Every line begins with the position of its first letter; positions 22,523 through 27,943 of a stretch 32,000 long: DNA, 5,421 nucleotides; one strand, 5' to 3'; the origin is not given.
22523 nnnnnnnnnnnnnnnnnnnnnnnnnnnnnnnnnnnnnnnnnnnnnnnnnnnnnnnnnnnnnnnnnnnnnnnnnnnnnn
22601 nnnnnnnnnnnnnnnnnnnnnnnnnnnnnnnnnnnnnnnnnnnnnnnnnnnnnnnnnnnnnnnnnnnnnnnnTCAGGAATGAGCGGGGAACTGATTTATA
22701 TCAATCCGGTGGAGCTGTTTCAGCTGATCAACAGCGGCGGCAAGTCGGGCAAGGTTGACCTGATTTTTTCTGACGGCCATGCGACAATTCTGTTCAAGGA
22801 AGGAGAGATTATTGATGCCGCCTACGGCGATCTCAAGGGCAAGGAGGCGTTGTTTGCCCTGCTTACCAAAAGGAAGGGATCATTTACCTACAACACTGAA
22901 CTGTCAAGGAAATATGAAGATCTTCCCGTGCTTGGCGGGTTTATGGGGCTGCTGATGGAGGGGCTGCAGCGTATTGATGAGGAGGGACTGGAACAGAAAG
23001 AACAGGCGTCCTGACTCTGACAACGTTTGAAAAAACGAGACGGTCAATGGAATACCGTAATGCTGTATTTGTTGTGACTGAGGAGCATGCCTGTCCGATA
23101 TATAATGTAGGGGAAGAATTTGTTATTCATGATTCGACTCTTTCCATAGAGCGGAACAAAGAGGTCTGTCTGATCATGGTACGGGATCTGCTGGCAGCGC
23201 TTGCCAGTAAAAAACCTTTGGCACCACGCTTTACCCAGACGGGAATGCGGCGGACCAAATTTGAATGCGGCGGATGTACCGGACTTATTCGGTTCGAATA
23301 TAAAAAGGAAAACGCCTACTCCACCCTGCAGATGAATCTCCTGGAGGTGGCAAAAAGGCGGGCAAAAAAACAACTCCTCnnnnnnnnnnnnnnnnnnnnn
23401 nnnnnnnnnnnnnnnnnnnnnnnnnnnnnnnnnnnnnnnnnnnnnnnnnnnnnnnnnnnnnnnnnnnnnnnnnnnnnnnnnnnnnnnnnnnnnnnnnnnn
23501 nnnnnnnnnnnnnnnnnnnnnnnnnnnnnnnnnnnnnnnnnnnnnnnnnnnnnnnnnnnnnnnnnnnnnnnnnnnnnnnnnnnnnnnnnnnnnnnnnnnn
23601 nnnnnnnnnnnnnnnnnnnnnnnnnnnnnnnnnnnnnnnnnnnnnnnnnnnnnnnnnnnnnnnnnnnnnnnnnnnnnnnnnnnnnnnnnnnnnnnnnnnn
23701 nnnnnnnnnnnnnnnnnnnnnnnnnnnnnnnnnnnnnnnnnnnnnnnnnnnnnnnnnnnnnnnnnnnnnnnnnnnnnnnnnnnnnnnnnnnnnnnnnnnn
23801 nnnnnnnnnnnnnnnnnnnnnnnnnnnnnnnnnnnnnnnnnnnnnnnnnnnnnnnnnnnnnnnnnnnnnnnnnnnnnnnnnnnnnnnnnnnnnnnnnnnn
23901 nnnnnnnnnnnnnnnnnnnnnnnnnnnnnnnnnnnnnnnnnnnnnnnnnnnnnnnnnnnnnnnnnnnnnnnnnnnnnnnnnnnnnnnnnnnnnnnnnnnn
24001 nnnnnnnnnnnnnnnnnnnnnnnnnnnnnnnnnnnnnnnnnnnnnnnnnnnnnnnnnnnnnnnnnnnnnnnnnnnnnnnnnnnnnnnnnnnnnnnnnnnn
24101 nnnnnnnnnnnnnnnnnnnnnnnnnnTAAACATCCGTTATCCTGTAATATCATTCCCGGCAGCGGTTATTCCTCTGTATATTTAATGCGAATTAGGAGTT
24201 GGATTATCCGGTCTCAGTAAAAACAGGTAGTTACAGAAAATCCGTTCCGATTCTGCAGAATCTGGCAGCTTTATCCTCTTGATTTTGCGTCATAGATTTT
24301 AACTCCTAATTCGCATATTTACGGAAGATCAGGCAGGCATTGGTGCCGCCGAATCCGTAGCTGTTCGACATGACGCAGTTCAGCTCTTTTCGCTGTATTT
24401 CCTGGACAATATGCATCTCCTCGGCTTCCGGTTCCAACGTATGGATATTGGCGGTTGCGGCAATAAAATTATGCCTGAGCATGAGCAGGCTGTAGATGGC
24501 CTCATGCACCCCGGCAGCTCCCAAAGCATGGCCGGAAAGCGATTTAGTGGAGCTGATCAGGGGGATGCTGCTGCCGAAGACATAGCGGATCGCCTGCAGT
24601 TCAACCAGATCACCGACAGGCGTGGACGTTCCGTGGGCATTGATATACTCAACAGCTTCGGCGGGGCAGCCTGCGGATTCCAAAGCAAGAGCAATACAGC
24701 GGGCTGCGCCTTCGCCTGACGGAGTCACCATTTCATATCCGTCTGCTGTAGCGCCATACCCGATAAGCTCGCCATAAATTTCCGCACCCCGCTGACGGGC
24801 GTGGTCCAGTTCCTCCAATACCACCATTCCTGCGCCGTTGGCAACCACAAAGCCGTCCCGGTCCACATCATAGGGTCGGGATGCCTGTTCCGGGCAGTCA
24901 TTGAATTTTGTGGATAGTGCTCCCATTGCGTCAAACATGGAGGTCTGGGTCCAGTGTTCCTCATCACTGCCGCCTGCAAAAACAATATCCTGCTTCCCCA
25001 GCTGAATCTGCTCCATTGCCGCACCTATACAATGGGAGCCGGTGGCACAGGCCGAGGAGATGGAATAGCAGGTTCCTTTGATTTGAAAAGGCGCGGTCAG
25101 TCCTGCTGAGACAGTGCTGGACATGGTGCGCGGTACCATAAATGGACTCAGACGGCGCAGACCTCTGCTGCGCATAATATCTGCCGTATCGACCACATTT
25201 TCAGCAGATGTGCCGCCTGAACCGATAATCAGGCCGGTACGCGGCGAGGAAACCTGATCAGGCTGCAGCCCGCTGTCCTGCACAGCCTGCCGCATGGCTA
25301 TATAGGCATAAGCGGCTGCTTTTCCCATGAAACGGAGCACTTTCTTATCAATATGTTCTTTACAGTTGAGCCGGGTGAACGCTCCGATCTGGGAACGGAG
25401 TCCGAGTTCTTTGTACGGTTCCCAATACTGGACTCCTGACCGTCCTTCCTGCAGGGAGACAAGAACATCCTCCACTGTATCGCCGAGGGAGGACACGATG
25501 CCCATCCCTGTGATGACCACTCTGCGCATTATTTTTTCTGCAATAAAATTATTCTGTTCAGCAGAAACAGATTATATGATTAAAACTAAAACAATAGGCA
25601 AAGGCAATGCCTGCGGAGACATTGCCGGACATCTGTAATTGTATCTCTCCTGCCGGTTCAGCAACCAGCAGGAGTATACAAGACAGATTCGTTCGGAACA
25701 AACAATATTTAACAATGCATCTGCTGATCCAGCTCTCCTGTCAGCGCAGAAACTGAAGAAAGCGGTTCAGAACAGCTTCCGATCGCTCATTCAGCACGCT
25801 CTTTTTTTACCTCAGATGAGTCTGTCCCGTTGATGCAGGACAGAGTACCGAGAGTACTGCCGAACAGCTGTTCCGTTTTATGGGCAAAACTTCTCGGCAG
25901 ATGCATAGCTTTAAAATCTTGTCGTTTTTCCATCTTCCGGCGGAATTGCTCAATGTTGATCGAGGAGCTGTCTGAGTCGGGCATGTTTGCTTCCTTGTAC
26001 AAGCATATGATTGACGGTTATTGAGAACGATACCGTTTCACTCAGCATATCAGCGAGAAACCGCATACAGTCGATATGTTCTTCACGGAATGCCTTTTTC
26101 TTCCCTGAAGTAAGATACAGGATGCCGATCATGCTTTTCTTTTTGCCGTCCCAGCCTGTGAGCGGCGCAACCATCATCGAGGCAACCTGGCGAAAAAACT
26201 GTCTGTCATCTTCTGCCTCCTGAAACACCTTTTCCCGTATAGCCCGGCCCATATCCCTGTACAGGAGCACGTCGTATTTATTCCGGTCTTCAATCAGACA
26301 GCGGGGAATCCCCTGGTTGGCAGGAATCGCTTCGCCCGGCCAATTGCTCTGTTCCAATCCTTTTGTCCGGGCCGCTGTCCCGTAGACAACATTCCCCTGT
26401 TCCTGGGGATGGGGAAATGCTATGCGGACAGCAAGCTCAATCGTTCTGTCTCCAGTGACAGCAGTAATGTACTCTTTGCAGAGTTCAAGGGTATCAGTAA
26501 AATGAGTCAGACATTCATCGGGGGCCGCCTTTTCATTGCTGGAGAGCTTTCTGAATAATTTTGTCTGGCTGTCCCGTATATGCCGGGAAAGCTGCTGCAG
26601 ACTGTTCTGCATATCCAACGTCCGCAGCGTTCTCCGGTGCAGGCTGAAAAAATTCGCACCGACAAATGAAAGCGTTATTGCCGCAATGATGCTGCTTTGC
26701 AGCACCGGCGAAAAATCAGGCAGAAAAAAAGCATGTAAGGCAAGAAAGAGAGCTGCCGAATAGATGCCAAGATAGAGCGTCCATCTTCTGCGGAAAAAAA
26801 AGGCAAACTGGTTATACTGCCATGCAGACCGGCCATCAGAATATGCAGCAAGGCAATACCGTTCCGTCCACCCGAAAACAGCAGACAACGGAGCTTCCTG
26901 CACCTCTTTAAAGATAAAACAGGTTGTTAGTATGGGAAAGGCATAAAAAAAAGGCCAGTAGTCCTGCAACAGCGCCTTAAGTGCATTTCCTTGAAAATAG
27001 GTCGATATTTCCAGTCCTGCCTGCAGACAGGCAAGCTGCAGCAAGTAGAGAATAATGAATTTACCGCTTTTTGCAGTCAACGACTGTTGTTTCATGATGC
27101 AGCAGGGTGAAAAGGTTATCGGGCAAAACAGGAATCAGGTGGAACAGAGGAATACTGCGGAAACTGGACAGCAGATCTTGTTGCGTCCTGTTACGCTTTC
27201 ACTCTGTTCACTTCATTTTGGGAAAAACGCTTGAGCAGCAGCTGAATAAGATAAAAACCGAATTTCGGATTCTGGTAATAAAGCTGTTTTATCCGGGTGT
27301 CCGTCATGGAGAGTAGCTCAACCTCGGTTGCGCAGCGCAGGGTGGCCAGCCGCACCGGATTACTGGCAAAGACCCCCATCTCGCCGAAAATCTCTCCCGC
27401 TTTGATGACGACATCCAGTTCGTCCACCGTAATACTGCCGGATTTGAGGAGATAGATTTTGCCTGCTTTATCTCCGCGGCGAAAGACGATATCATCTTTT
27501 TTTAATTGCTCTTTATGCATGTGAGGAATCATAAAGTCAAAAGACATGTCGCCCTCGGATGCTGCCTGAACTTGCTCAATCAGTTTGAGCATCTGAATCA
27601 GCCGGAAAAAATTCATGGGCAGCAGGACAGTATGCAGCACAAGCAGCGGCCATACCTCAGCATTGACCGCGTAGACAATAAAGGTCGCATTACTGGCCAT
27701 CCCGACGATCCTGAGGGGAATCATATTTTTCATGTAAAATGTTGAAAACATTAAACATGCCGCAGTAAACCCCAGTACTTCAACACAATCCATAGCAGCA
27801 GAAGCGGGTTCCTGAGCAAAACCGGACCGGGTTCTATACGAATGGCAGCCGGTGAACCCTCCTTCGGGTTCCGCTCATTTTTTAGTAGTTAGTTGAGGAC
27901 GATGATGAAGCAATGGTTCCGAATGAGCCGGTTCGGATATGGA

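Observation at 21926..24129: Tandem paralogues with an unusual architecture: conserved 4-Cys module + cNMP-binding-like domain + DUF4388-like domain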

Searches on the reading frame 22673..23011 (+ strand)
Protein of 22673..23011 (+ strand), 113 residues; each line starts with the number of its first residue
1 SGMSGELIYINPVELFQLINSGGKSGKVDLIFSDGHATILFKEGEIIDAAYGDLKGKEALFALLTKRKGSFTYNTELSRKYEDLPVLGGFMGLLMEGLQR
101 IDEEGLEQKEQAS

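Call 58: search_solved_structures(query=window:22673-23011:+, max_evalue=10)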
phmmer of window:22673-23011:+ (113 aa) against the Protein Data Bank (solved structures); distinct sequences matched with E-value up to 10: 4.
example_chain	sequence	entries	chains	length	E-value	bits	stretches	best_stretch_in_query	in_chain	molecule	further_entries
2hbb_A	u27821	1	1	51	0.35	14.3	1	19-59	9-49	50S ribosomal protein L9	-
1cqu_A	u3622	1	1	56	0.36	14.2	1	19-59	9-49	50S RIBOSOMAL PROTEIN L9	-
2hba_A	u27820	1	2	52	0.45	13.9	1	19-59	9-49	50S ribosomal protein L9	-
4tps_A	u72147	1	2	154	2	11.9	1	31-74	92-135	Sporulation inhibitor of replication protein SirA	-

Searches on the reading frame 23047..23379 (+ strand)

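Call 7: search_protein_families(library=pfam, proteins=[window:23047-23379:+], max_evalue=10)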
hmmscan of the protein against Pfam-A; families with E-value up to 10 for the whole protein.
window:23047-23379:+ (111 aa): 1 family
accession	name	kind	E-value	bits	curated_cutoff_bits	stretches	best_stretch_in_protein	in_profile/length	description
PF11331.13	Zn_ribbon_12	-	0.044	14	27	1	64-84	24-44/45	EDR4 zinc-ribbon domain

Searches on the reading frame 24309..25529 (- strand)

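Call 19: search_protein_families(library=pfam, proteins=[window:24309-25529:-], max_evalue=0.001)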
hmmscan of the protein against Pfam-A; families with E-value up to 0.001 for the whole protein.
window:24309-25529:- (407 aa): 2 families
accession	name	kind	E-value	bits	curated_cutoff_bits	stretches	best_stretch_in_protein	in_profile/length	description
PF00109.32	ketoacyl-synt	-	2.2e-42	145.8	20.8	1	1-244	1-252/252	Beta-ketoacyl synthase, N-terminal domain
PF02801.28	Ketoacyl-synt_C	-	6.2e-34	117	20.8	1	252-362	1-118/119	Beta-ketoacyl synthase, C-terminal domain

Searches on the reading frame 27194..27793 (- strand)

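Call 19: search_protein_families(library=pfam, proteins=[window:27194-27793:-], max_evalue=0.001)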
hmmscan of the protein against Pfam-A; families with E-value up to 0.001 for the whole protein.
window:27194-27793:- (200 aa): 1 family
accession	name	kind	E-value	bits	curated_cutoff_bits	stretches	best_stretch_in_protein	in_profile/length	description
PF00027.35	cNMP_binding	-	1.3e-13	51.2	27.5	1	95-172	2-86/89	Cyclic nucleotide-binding domain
